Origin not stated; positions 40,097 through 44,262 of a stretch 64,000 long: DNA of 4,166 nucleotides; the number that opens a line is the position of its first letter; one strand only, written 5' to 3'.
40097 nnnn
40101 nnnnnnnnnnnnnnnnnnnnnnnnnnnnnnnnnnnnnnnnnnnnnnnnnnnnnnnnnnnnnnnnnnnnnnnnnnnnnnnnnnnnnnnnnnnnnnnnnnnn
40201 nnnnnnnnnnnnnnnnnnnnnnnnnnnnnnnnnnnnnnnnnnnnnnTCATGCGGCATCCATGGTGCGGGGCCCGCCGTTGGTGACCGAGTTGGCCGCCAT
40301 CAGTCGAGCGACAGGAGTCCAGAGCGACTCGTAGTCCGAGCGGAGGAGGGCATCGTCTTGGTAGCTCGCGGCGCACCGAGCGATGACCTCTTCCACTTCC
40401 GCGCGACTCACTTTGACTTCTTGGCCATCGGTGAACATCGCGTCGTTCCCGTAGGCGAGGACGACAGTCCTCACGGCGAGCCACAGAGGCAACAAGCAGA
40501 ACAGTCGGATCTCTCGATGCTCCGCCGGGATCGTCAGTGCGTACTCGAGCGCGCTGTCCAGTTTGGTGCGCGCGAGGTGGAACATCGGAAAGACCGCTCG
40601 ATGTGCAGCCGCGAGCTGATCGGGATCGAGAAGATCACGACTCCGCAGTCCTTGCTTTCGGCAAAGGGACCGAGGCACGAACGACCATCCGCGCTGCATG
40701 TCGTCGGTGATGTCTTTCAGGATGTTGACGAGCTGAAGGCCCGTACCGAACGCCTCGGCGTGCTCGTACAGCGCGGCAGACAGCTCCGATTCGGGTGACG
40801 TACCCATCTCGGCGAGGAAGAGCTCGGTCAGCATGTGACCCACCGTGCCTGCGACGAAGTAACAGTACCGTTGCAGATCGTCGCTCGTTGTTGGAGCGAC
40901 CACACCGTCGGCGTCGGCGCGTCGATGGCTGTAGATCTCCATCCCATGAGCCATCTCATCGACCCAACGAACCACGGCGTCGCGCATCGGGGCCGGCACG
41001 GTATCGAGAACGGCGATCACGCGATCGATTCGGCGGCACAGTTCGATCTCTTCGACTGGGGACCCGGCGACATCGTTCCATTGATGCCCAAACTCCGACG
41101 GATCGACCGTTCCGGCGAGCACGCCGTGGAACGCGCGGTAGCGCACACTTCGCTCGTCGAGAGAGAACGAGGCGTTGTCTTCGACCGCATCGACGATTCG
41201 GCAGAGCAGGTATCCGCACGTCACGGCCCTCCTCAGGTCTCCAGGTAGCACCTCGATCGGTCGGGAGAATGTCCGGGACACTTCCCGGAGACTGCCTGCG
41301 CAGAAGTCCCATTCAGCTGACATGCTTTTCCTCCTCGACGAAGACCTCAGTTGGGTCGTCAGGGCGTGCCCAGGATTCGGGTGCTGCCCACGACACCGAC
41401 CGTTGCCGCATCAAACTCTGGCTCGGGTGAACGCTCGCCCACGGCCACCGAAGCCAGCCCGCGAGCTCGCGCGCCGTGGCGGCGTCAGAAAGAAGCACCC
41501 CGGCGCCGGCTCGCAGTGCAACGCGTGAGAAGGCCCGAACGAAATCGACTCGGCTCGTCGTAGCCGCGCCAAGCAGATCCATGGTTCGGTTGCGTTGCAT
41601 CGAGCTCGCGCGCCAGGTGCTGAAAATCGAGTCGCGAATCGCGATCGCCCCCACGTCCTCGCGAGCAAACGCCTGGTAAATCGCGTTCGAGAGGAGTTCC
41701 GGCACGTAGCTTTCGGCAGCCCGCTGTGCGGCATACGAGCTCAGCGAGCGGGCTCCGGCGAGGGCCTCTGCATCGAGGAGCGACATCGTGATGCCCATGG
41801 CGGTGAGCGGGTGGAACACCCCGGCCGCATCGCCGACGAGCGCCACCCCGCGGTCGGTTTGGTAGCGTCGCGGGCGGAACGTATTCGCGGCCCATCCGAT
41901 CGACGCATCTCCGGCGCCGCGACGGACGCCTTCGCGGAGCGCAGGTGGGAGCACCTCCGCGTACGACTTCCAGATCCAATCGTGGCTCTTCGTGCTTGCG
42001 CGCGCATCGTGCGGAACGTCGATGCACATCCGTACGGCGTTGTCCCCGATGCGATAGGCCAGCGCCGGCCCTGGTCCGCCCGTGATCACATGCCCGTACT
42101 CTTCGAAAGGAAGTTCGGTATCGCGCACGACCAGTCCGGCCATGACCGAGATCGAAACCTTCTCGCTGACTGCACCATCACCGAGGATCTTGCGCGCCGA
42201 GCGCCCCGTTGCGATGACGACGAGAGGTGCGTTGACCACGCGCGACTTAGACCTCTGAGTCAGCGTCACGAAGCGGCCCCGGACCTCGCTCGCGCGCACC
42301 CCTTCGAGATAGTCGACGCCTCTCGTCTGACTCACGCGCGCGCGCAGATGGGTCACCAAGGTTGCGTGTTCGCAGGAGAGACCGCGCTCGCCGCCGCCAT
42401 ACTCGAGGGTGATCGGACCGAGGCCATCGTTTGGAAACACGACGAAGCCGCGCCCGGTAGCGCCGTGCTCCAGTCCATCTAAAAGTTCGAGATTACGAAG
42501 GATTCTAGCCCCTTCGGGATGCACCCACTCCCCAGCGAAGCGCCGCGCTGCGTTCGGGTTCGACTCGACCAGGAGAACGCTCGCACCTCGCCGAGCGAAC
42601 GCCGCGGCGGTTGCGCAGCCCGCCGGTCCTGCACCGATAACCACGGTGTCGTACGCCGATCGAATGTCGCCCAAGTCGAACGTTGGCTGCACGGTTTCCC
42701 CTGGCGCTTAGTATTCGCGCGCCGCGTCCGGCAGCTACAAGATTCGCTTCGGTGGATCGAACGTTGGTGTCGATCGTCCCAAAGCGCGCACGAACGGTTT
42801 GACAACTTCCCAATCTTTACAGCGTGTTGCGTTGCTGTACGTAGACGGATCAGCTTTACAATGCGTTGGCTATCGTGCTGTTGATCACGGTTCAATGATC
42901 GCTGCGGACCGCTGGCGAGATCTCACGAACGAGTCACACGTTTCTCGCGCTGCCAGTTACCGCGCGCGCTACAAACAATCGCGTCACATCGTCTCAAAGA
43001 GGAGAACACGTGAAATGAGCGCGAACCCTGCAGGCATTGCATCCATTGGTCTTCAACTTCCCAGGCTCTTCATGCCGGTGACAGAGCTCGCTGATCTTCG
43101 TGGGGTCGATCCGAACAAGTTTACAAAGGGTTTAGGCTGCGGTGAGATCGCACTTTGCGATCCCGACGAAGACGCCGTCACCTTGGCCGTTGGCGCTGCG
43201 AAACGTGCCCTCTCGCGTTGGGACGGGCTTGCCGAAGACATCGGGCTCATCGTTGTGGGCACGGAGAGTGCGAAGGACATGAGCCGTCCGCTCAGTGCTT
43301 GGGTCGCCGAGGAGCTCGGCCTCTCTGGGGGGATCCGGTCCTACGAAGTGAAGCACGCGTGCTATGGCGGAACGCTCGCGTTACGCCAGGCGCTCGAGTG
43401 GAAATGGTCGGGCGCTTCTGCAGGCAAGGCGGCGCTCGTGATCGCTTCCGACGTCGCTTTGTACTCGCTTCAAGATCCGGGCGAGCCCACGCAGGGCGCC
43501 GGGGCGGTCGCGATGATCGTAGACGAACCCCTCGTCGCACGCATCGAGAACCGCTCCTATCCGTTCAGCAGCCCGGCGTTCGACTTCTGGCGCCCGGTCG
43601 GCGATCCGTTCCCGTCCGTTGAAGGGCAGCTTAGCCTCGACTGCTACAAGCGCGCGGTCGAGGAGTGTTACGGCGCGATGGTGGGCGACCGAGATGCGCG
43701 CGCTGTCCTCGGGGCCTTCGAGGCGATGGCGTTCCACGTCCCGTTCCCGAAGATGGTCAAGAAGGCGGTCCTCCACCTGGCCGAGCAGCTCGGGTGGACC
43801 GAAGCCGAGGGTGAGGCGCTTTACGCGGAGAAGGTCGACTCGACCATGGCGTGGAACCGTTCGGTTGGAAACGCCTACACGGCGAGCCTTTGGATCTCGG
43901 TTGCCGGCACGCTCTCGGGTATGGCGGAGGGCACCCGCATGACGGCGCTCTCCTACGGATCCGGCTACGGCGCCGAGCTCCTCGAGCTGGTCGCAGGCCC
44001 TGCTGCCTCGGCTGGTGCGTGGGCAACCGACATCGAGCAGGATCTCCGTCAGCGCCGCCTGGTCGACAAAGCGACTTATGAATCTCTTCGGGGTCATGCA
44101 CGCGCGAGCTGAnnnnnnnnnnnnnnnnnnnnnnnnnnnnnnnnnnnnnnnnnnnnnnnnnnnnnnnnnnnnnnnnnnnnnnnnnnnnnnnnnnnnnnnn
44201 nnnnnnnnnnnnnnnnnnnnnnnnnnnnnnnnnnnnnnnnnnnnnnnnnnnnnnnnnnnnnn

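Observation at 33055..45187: Complete acetyl-CoA-to-protosterol pathway packed into two divergent, translationally coupled operons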

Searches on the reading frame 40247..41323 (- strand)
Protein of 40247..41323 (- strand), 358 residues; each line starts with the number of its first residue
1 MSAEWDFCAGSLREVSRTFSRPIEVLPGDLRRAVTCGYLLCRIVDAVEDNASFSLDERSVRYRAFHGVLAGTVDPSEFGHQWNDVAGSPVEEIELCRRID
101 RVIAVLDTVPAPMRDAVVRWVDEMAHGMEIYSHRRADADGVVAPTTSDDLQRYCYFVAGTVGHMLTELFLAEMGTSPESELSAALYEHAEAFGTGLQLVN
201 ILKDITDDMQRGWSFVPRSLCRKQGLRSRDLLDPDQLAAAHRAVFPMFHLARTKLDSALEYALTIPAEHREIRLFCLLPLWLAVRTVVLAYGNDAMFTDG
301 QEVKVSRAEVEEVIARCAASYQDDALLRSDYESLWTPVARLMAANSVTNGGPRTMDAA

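Call 3: search_protein_families(library=pfam, proteins=[window:40247-41323:-])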
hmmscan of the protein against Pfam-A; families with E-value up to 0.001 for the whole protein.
window:40247-41323:- (358 aa): 1 family
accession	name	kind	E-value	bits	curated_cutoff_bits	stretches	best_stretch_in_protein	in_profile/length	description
PF00494.24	SQS_PSY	-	5.2e-47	161.2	26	1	12-308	1-262/263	Squalene/phytoene synthase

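Call 4: search_protein_families(library=ncbifam, proteins=[window:40247-41323:-])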
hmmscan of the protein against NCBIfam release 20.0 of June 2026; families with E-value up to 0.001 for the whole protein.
window:40247-41323:- (358 aa): 6 families
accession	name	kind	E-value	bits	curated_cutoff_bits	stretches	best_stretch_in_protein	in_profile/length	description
TIGR01559.1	squal_synth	equivalog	3.7e-35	121.7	286.75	1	4-317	2-295/337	squalene synthase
TIGR03465.1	HpnD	equivalog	2.7e-18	66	278.6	1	135-260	96-211/267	presqualene diphosphate synthase HpnD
TIGR03464.1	HpnC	equivalog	3.7e-13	49.6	250.45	1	25-268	15-220/267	squalene synthase HpnC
NF045686.1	PhytoSynCyanob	equivalog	9.5e-13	47.9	550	1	145-232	131-222/310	15-cis-phytoene synthase CrtB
NF042419.1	Phyto_syn_CrtB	equivalog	7.7e-12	45.4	480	1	146-239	124-208/306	15-cis-phytoene synthase CrtB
NF045921.1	PhytnSynCrtBRhod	equivalog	1.4e-08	34.5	500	1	146-244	116-205/307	15-cis-phytoene synthase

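Call 41: search_solved_structures(query=window:40247-41323:-, max_evalue=0.00001)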
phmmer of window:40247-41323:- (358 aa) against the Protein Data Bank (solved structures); distinct sequences matched with E-value up to 0.00001: 18.
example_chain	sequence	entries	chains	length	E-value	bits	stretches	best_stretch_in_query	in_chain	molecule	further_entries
7wgh_A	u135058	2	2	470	2.5e-20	76.2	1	10-312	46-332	Squalene synthase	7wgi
3asx_A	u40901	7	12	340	1.3e-19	73.8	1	145-307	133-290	Squalene synthase | Squalene synthetase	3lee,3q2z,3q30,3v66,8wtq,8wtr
3vj8_A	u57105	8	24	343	1.3e-19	73.8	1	145-307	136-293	Squalene synthase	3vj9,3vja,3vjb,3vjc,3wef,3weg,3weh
1ezf_A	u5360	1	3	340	1.8e-19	73.4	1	145-307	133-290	FARNESYL-DIPHOSPHATE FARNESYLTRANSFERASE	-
3wc9_A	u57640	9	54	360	8.2e-19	71.2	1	145-308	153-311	Squalene synthase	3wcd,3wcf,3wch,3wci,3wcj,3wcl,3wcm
3wek_A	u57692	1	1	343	8.3e-19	71.2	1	145-307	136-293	Squalene synthase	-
3wej_A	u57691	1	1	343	1.6e-18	70.3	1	145-307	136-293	Squalene synthase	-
3wei_A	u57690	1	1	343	2.2e-18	69.8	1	145-307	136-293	Squalene synthase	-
3wcb_A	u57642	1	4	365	8e-13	51.5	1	6-308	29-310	Farnesyltransferase, putative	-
3wca_A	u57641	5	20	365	8.2e-13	51.5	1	6-308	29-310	Farnesyltransferase, putative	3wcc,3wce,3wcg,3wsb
8is6_A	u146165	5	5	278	9.4e-12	48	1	114-231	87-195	CrtM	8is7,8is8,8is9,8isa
4e9u_A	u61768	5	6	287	1.6e-09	40.7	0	146-212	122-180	Dehydrosqualene synthase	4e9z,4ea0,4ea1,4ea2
4f6v_A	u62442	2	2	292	1.7e-09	40.6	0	146-212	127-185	Dehydrosqualene synthase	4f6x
2zco_A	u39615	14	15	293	1.7e-09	40.6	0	146-212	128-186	Dehydrosqualene synthase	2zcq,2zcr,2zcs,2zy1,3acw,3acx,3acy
3vjd_A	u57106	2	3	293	1.7e-09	40.6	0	146-212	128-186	Dehydrosqualene synthase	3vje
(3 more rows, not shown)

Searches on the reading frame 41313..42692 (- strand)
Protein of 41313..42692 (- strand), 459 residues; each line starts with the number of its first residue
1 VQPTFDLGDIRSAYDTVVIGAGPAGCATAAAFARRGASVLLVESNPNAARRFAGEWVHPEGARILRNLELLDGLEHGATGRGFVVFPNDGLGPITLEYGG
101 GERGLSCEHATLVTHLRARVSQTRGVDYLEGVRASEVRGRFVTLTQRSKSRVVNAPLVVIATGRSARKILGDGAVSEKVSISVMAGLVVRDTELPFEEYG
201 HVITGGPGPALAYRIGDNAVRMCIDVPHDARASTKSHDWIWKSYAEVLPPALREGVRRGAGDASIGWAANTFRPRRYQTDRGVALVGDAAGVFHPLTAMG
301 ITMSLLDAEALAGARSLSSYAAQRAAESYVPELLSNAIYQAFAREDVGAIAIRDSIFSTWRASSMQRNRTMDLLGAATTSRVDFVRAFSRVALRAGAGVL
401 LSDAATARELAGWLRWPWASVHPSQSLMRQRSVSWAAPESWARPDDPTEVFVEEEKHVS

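Call 3: search_protein_families(library=pfam, proteins=[window:41313-42692:-])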
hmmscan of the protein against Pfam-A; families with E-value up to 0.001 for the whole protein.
window:41313-42692:- (459 aa): 11 families
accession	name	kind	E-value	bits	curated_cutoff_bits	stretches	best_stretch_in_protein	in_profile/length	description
PF08491.16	SE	-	2e-22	80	20.1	1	181-402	27-265/276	Squalene epoxidase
PF01494.25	FAD_binding_3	-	2.7e-15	56.9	22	1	14-312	2-315/349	FAD binding domain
PF01266.30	DAO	-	7.5e-12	45.9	27.9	1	15-61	1-50/353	FAD dependent oxidoreductase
PF05834.18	Lycopene_cycl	-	4.1e-09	36.4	23.4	1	15-197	1-168/380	Lycopene cyclase protein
PF07992.20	Pyr_redox_2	-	7.2e-08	32.6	26.1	1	14-167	1-112/291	Pyridine nucleotide-disulphide oxidoreductase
PF03486.20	HI0933_like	-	5.8e-07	29.6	50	1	15-52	2-39/244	HI0933-like protein Rossmann domain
PF13450.12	NAD_binding_8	-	2.6e-06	28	21.9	1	18-64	1-51/68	NAD(P)-binding Rossmann-like domain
PF12831.13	FAD_oxidored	-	7.3e-06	26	27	1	15-46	1-32/416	FAD dependent oxidoreductase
PF01134.28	GIDA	-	9.2e-06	25.4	22.1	1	15-46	1-32/391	Glucose inhibited division protein A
PF00890.30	FAD_binding_2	-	1.7e-05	24.7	20.4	1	15-47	1-33/414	FAD binding domain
PF00070.33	Pyr_redox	-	0.00046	21.1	22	0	16-49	2-35/82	Pyridine nucleotide-disulphide oxidoreductase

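Call 4: search_protein_families(library=ncbifam, proteins=[window:41313-42692:-])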
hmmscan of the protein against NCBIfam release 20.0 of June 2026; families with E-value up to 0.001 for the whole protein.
window:41313-42692:- (459 aa): 70 families (the best 25 are shown)
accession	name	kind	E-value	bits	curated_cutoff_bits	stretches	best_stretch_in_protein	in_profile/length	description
NF005691.0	PRK07494.1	equivalog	3.6e-16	58.7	459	2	12-78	7-72/404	UbiH/UbiF family hydroxylase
TIGR01988.1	Ubi-OHases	subfamily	1.4e-14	53.7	224.65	2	15-165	1-164/387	ubiquinone biosynthesis hydroxylase, UbiH/UbiF/VisC/COQ6 family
TIGR02032.1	GG-red-SF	subfamily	6.1e-14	52.4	158.8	1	14-167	1-150/297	geranylgeranyl reductase family protein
TIGR01790.1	carotene-cycl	subfamily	6.3e-13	48.6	209.5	1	15-198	1-170/387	lycopene cyclase family protein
NF006593.0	PRK09126.1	equivalog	3.5e-11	42.6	420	1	13-48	4-39/393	5-demethoxyubiquinol-8 5-hydroxylase UbiM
NF004834.1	PRK06185.1-3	subfamily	1.1e-10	40.8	500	1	14-74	8-68/420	FAD-dependent oxidoreductase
NF005612.0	PRK07364.1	equivalog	1.3e-10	40.4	487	1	12-313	17-326/415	FAD-dependent hydroxylase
NF004835.0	PRK06185.1-4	equivalog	3.4e-10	39.3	601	1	14-74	11-71/411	FAD-dependent oxidoreductase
NF049967.1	QhpG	equivalog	4.1e-10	39.1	240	1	17-329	2-302/423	flavin-dependent monooxygenase QhpG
NF004833.1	PRK06185.1-1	subfamily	5.6e-10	38.5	488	1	16-74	5-63/403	FAD-dependent oxidoreductase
NF005788.0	PRK07608.1-3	equivalog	4e-09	35.7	478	1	280-348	278-359/388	UbiH/UbiF family hydroxylase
NF004318.0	PRK05714.1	equivalog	4.7e-09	35.4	653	1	275-319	282-325/407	2-octaprenyl-3-methyl-6-methoxy-1,4-benzoquinol hydroxylase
NF038174.1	maturase_GoxB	equivalog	7.7e-09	35.1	400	1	15-165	2-154/358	glycine oxidase maturase GoxB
NF004832.0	PRK06184.1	subfamily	1.7e-08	33.7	476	1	13-74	6-67/506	hypothetical protein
NF005313.0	PRK06847.1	subfamily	2.6e-08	33.2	372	1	16-90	7-82/375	hypothetical protein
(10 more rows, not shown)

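Call 42: search_solved_structures(query=window:41313-42692:-, max_evalue=0.00001)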
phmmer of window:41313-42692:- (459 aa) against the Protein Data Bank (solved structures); distinct sequences matched with E-value up to 0.00001: 2.
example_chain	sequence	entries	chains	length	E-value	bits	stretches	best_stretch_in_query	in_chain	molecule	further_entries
6c6n_A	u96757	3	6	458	7e-24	87.8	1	15-361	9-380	Squalene monooxygenase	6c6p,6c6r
8uiu_A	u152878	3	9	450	9.7e-07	31.3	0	15-77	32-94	Flavin monooxygenase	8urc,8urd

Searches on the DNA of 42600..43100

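Call 34: search_rna_families(source=window, start=42600, end=43100, threshold=evalue, max_evalue=1)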
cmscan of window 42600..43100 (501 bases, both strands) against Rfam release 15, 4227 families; matches with E-value up to 1: 0.
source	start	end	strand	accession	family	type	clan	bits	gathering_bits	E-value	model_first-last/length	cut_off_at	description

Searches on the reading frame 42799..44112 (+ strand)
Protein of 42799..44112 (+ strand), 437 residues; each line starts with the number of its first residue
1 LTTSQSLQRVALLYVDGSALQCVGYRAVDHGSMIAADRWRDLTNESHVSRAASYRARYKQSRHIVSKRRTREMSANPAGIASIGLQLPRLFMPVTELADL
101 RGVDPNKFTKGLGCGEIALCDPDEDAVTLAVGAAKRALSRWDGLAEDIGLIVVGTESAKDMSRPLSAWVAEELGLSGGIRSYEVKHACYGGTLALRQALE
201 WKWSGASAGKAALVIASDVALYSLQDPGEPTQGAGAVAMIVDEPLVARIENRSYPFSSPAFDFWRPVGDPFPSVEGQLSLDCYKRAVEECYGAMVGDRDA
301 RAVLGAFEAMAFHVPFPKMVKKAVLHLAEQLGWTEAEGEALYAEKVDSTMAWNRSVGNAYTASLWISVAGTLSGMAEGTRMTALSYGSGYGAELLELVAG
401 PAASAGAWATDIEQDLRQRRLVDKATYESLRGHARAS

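Call 3: search_protein_families(library=pfam, proteins=[window:42799-44112:+])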
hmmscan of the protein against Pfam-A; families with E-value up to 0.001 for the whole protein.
window:42799-44112:+ (437 aa): 3 families
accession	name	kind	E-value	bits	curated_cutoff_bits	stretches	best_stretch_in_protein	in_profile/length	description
PF01154.23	HMG_CoA_synt_N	-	6.9e-23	81.9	25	1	78-241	5-169/174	Hydroxymethylglutaryl-coenzyme A synthase N terminal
PF08540.16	HMG_CoA_synt_C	-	1.3e-21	77.9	25.1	2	259-325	14-88/280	Hydroxymethylglutaryl-coenzyme A synthase C terminal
PF00195.25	Chal_sti_synt_N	-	2.9e-05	24.1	27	1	125-229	98-200/225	Chalcone and stilbene synthases, N-terminal domain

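Call 4: search_protein_families(library=ncbifam, proteins=[window:42799-44112:+])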
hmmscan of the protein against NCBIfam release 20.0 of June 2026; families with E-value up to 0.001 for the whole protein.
window:42799-44112:+ (437 aa): 12 families
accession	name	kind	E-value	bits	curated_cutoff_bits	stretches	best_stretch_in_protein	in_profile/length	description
TIGR01835.1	HMG-CoA-S_prok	equivalog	1.2e-75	254.7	360.35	1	79-430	2-348/382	hydroxymethylglutaryl-CoA synthase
NF041302.1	HMG_CoAsyn_Halo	equivalog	1.6e-54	185.6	800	2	79-325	5-256/443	hydroxymethylglutaryl-CoA synthase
TIGR01833.1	HMG-CoA-S_euk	equivalog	2.5e-48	165.3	286.2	2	78-327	5-266/457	hydroxymethylglutaryl-CoA synthase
NF003274.0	PRK04262.1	equivalog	1e-42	146.4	244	1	78-433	3-343/347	hydroxymethylglutaryl-CoA synthase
TIGR00748.1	HMG_CoA_syn_Arc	equivalog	7.7e-34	117.5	353.35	1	78-433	2-342/345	hydroxymethylglutaryl-CoA synthase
NF006829.0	PRK09352.1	subfamily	2.3e-11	43.3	249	1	80-220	7-144/322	beta-ketoacyl-ACP synthase 3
TIGR00747.1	fabH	subfamily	7.4e-10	38.4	292.1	1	80-221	5-143/322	beta-ketoacyl-ACP synthase III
NF005308.0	PRK06840.1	equivalog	1.9e-07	30.4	315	1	77-199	4-126/339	3-oxoacyl-ACP synthase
NF006720.0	PRK09258.1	equivalog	1.1e-05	24.9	285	0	117-198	52-133/338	3-oxoacyl-ACP synthase III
NF005703.0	PRK07515.1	equivalog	1.8e-05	23.8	304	1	128-219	98-185/373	beta-ketoacyl-ACP synthase III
NF004623.0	PRK05963.1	equivalog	0.00034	20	437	1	80-219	8-143/328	beta-ketoacyl-ACP synthase III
NF004720.0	PRK06064.1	subfamily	0.00056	18.8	420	1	128-207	24-104/389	thiolase domain-containing protein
